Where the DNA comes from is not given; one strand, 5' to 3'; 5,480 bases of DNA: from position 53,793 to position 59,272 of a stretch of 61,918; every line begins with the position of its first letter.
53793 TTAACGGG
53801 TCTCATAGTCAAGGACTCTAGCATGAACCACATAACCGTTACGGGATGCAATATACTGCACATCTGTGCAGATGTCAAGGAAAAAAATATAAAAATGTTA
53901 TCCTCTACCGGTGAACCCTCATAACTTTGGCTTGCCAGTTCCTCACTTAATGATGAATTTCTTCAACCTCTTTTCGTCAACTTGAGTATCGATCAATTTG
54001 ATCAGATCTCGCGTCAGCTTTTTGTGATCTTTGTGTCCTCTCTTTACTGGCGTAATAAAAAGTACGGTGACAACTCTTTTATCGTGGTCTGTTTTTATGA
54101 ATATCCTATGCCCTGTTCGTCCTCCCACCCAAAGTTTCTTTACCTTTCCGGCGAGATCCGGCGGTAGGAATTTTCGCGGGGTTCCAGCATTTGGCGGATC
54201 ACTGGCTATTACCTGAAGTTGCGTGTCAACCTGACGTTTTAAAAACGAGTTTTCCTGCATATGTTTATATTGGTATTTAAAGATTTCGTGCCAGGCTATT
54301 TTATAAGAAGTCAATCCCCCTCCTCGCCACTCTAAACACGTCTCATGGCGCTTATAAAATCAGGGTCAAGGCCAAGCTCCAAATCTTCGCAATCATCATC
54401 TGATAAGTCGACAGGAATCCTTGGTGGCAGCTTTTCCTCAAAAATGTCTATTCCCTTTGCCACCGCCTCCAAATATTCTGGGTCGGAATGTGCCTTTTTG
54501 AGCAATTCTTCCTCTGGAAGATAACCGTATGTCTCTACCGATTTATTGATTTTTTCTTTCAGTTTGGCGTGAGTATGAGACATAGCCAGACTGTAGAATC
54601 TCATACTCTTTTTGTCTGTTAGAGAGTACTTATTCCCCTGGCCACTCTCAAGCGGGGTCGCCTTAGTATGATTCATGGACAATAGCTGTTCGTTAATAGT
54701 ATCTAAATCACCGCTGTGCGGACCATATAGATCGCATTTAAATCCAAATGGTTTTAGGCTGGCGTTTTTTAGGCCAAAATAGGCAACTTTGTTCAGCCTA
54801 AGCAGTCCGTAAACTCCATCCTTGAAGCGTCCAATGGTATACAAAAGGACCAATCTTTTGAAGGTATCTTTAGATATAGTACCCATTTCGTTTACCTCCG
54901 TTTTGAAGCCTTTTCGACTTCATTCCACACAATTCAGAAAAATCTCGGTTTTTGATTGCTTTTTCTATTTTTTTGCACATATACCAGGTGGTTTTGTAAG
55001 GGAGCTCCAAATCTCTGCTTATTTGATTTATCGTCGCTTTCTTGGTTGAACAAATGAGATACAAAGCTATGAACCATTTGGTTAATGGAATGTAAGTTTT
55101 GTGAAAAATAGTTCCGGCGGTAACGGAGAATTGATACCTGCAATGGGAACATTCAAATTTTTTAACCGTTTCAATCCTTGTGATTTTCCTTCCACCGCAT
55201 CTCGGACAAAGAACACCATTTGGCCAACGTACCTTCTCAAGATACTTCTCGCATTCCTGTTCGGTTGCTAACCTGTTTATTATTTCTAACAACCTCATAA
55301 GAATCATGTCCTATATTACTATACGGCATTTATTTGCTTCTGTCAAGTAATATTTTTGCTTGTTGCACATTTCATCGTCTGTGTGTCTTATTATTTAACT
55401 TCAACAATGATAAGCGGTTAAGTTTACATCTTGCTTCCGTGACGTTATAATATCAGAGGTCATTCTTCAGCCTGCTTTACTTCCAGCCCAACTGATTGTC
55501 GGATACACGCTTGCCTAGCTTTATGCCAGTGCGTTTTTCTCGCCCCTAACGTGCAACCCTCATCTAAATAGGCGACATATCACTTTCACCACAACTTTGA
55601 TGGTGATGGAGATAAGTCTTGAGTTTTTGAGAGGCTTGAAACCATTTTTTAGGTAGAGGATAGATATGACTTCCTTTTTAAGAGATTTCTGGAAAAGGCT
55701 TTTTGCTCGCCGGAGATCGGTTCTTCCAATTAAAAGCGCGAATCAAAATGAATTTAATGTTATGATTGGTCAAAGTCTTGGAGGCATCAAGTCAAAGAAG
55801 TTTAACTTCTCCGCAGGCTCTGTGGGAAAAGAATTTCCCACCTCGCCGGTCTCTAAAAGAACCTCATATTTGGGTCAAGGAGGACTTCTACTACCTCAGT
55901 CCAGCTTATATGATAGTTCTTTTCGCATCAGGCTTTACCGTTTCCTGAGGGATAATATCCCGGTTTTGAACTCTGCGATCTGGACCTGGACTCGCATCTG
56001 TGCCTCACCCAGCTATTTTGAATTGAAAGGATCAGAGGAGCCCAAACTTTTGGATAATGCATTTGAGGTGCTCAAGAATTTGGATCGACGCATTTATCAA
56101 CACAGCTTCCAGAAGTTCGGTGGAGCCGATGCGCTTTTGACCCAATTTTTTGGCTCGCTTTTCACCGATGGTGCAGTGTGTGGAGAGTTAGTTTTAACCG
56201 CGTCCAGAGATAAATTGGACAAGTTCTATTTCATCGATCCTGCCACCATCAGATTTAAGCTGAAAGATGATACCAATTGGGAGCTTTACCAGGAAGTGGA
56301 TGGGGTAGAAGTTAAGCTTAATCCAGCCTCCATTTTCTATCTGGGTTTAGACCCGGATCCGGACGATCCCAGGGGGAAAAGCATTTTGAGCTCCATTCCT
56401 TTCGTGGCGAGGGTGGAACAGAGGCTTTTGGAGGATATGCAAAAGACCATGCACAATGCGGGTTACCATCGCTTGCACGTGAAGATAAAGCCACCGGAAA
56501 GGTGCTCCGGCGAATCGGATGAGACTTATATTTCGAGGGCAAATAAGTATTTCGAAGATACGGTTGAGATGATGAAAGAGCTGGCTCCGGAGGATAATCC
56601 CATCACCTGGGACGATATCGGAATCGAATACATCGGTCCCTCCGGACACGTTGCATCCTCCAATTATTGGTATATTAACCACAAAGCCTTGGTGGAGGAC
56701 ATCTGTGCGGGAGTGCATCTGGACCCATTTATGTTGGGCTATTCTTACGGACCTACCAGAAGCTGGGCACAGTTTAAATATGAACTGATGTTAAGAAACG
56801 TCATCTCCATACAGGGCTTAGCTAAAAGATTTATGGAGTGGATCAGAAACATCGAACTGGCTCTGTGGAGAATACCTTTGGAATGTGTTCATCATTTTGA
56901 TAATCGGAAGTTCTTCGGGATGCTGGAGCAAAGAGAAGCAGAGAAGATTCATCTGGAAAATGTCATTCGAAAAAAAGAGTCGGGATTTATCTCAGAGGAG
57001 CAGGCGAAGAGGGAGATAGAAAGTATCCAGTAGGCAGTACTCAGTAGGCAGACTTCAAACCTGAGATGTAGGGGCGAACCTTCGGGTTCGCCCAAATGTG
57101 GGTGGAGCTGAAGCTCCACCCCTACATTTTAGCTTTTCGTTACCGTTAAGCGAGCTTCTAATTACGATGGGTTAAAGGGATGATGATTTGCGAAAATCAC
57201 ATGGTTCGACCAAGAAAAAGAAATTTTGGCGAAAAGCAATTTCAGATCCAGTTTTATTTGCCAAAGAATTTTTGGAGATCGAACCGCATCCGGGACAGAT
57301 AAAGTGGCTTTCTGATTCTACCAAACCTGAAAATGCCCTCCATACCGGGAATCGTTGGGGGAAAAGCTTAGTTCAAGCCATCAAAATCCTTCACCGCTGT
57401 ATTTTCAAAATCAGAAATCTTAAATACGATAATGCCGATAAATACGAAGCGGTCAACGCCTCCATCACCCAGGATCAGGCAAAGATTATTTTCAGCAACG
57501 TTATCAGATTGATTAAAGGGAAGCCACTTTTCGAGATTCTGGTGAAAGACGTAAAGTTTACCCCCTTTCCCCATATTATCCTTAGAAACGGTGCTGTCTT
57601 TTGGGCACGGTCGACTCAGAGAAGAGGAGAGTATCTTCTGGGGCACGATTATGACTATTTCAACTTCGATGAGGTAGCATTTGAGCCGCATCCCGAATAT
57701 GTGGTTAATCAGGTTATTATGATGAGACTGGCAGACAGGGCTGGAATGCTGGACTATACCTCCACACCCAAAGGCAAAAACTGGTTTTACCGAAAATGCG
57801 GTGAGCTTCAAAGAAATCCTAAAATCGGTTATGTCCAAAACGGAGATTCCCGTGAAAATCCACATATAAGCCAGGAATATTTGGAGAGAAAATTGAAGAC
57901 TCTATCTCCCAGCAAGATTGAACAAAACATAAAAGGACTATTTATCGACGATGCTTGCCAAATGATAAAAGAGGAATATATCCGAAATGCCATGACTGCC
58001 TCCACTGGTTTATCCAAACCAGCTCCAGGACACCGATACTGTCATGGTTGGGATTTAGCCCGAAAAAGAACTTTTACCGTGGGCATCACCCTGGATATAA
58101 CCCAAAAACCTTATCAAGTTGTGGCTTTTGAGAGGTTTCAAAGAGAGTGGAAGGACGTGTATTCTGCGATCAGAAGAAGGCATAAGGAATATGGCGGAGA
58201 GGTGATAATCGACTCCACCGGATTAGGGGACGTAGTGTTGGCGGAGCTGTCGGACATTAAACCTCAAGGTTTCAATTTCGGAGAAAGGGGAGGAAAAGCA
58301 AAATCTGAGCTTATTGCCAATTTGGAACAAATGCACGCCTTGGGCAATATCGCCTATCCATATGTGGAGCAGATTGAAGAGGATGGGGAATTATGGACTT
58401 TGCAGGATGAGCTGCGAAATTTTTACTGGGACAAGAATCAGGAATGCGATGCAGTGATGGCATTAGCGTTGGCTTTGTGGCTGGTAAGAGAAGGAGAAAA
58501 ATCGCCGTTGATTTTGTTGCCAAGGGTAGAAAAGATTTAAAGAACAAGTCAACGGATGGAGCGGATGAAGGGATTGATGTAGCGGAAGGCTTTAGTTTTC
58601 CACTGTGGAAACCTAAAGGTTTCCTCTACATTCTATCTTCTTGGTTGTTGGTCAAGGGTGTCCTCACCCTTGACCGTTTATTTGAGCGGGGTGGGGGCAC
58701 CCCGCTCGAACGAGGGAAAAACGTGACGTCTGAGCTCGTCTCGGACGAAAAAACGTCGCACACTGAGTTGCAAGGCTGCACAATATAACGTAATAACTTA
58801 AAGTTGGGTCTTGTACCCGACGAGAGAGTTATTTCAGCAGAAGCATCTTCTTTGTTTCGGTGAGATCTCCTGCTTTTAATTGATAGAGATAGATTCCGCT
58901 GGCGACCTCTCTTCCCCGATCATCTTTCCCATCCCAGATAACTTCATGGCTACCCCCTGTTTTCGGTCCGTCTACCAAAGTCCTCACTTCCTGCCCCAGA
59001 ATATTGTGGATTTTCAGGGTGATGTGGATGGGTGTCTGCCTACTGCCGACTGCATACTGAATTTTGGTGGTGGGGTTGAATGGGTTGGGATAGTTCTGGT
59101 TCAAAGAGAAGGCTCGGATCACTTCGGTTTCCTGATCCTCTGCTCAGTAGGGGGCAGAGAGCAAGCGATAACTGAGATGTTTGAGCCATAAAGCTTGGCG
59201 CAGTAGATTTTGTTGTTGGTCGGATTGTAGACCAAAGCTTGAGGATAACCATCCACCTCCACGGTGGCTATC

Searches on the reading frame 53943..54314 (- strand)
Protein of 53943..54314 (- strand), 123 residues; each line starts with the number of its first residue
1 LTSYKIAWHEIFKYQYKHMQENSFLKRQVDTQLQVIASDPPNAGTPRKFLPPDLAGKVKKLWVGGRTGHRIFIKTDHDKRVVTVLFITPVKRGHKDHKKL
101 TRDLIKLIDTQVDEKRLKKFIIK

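Call 5: search_protein_families(library=pfam, proteins=[window:53943-54314:-], max_evalue=0.01)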
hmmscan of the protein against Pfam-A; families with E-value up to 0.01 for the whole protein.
window:53943-54314:- (123 aa): 0 families

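Call 6: search_protein_families(library=ncbifam, proteins=[window:53943-54314:-], max_evalue=0.01)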
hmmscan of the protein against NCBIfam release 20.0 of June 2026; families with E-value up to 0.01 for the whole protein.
window:53943-54314:- (123 aa): 0 families

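Call 9: search_protein_families(library=padloc, proteins=[window:53943-54314:-], max_evalue=0.01)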
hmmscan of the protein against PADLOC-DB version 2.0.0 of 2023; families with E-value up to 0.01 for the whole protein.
window:53943-54314:- (123 aa): 0 families

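Call 53: search_protein_families(library=phrogs, proteins=[window:53943-54314:-], max_evalue=0.001)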
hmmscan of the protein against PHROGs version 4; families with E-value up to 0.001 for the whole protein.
window:53943-54314:- (123 aa): 0 families

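Call 73: search_protein_families(library=pfam, proteins=[window:53943-54314:-], max_evalue=1)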
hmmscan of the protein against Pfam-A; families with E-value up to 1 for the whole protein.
window:53943-54314:- (123 aa): 1 family
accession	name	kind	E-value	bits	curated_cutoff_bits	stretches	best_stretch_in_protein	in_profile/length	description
PF05016.21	ParE_toxin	-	0.13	13.2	23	1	22-87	25-82/89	ParE toxin of type II toxin-antitoxin system, parDE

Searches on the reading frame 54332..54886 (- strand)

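Call 5: search_protein_families(library=pfam, proteins=[window:54332-54886:-], max_evalue=0.01)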
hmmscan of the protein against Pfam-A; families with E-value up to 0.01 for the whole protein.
window:54332-54886:- (184 aa): 0 families

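Call 6: search_protein_families(library=ncbifam, proteins=[window:54332-54886:-], max_evalue=0.01)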
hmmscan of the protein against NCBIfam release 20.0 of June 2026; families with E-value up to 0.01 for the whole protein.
window:54332-54886:- (184 aa): 0 families

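Call 9: search_protein_families(library=padloc, proteins=[window:54332-54886:-], max_evalue=0.01)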
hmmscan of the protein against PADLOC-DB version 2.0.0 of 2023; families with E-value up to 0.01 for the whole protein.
window:54332-54886:- (184 aa): 1 family
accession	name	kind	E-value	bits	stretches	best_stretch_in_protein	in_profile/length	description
PDLC02990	DarG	-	2.8e-05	21.7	1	8-118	162-268/329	-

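Call 53: search_protein_families(library=phrogs, proteins=[window:54332-54886:-], max_evalue=0.001)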
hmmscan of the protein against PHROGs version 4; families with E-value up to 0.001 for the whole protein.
window:54332-54886:- (184 aa): 0 families

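Call 73: search_protein_families(library=pfam, proteins=[window:54332-54886:-], max_evalue=1)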
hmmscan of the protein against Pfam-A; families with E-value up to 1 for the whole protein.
window:54332-54886:- (184 aa): 0 families

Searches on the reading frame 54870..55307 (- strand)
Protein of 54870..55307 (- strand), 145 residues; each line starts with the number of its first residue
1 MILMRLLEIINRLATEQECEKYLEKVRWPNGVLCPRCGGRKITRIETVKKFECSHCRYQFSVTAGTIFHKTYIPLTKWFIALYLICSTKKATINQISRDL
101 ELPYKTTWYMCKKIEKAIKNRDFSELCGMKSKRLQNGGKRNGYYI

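Call 5: search_protein_families(library=pfam, proteins=[window:54870-55307:-], max_evalue=0.01)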
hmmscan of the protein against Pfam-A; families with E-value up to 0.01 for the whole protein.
window:54870-55307:- (145 aa): 2 families
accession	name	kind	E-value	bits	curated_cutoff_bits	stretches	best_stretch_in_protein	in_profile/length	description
PF12760.12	Zn_ribbon_IS1595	-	3.7e-18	65.7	25.4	1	15-59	2-46/46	Transposase zinc-ribbon domain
PF22191.2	IBR_1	-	0.00021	21.6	27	1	29-68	1-39/47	IBR domain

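Call 6: search_protein_families(library=ncbifam, proteins=[window:54870-55307:-], max_evalue=0.01)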
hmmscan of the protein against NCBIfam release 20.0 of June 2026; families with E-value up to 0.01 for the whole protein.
window:54870-55307:- (145 aa): 3 families
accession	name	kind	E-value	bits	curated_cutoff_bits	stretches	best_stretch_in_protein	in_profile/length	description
NF033547.1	transpos_IS1595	equivalog_domain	1.4e-11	44.7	75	1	71-127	2-61/215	IS1595 family transposase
NF047912.1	ECs_2282_CxxC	subfamily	0.0074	16.2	37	0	32-60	3-37/60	ECs_2282 family putative zinc-binding protein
TIGR00637.1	ModE_repress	subfamily_domain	0.0093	16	98.5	0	89-119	15-45/100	ModE molybdate transport repressor domain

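Call 9: search_protein_families(library=padloc, proteins=[window:54870-55307:-], max_evalue=0.01)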
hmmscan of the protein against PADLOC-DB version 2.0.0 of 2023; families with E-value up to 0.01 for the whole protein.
window:54870-55307:- (145 aa): 0 families

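Call 53: search_protein_families(library=phrogs, proteins=[window:54870-55307:-], max_evalue=0.001)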
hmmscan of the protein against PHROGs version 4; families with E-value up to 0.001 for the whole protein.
window:54870-55307:- (145 aa): 2 families
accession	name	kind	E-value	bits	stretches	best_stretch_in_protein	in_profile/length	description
phrog_25593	-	unknown function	3.4e-26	93.2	1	11-127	19-140/344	-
phrog_6081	-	unknown function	9.9e-05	22.9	0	88-125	66-103/169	-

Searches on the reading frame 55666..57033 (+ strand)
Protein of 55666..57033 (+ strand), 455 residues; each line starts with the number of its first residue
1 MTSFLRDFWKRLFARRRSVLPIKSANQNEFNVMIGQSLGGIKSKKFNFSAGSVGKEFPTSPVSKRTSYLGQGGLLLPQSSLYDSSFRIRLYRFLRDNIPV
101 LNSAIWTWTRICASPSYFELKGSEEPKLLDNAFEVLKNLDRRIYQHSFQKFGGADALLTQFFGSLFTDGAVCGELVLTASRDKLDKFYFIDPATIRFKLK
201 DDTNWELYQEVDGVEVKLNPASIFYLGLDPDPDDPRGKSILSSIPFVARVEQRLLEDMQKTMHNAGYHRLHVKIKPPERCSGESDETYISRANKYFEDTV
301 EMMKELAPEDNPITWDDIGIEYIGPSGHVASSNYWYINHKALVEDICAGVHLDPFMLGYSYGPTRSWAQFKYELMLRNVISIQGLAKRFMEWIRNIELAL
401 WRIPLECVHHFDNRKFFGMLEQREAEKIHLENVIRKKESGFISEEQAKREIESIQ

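Call 5: search_protein_families(library=pfam, proteins=[window:55666-57033:+], max_evalue=0.01)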
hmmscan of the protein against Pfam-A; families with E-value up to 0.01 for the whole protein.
window:55666-57033:+ (455 aa): 0 families

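Call 6: search_protein_families(library=ncbifam, proteins=[window:55666-57033:+], max_evalue=0.01)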
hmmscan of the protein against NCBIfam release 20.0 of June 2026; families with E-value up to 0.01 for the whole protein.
window:55666-57033:+ (455 aa): 0 families

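Call 9: search_protein_families(library=padloc, proteins=[window:55666-57033:+], max_evalue=0.01)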
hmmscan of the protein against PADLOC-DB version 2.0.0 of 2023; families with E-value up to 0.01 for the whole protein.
window:55666-57033:+ (455 aa): 0 families

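Call 53: search_protein_families(library=phrogs, proteins=[window:55666-57033:+], max_evalue=0.001)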
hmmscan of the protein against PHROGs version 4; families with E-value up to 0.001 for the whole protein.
window:55666-57033:+ (455 aa): 3 families
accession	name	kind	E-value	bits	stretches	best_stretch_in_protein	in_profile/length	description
phrog_3753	-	head and packaging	2e-33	117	1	97-450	67-418/503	portal protein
phrog_30703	-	head and packaging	1e-13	51.8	1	87-382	28-312/386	portal protein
phrog_9232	-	head and packaging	2e-06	28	1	167-359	139-330/502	portal protein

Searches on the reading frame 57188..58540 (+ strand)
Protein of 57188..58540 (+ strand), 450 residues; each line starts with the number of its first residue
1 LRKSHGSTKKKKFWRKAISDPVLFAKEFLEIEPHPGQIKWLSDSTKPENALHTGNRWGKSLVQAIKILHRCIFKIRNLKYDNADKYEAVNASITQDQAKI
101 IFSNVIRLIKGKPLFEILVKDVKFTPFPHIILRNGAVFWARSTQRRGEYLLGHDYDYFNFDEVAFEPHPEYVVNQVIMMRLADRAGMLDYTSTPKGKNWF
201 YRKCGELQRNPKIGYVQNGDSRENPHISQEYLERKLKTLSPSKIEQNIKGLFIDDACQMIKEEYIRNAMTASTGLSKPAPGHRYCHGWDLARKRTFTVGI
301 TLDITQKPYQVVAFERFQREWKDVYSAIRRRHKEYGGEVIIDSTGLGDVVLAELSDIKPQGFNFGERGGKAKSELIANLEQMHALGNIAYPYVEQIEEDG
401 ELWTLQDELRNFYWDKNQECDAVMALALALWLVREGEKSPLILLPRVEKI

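Call 5: search_protein_families(library=pfam, proteins=[window:57188-58540:+], max_evalue=0.01)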
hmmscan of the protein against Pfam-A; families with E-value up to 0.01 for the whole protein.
window:57188-58540:+ (450 aa): 1 family
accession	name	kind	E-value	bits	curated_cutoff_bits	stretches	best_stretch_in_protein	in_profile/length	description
PF03237.21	Terminase_6N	-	8.5e-06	26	22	1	53-263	4-211/215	Terminase large subunit, T4likevirus-type, N-terminal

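Call 6: search_protein_families(library=ncbifam, proteins=[window:57188-58540:+], max_evalue=0.01)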
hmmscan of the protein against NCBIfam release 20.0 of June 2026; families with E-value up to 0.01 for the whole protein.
window:57188-58540:+ (450 aa): 0 families

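Call 53: search_protein_families(library=phrogs, proteins=[window:57188-58540:+], max_evalue=0.001)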
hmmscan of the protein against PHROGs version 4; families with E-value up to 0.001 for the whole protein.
window:57188-58540:+ (450 aa): 1 family
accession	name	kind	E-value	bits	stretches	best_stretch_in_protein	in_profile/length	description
phrog_2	-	head and packaging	7.9e-35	121.8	1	20-434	253-593/807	terminase large subunit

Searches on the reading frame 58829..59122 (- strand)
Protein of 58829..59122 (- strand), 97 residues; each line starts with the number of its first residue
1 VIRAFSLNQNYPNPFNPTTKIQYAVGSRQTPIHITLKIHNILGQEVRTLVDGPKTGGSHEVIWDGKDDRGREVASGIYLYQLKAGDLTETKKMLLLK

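Call 53: search_protein_families(library=phrogs, proteins=[window:58829-59122:-], max_evalue=0.001)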
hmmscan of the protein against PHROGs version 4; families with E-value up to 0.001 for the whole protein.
window:58829-59122:- (97 aa): 0 families

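Call 57: search_protein_families(library=pfam, proteins=[window:58829-59122:-], max_evalue=0.001)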
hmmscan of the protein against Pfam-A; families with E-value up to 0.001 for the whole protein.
window:58829-59122:- (97 aa): 3 families
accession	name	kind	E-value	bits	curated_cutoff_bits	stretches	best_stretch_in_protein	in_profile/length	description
PF13860.13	FlgD_ig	-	1.6e-10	41.2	27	1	34-84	25-75/79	FlgD Ig-like domain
PF18962.6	Por_Secre_tail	-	1.4e-05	25.7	27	1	11-93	2-73/75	Secretion system C-terminal sorting domain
PF13585.12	CHU_C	-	0.0003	21.3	27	1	29-92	24-81/86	CHU_C Type IX secretion signal domain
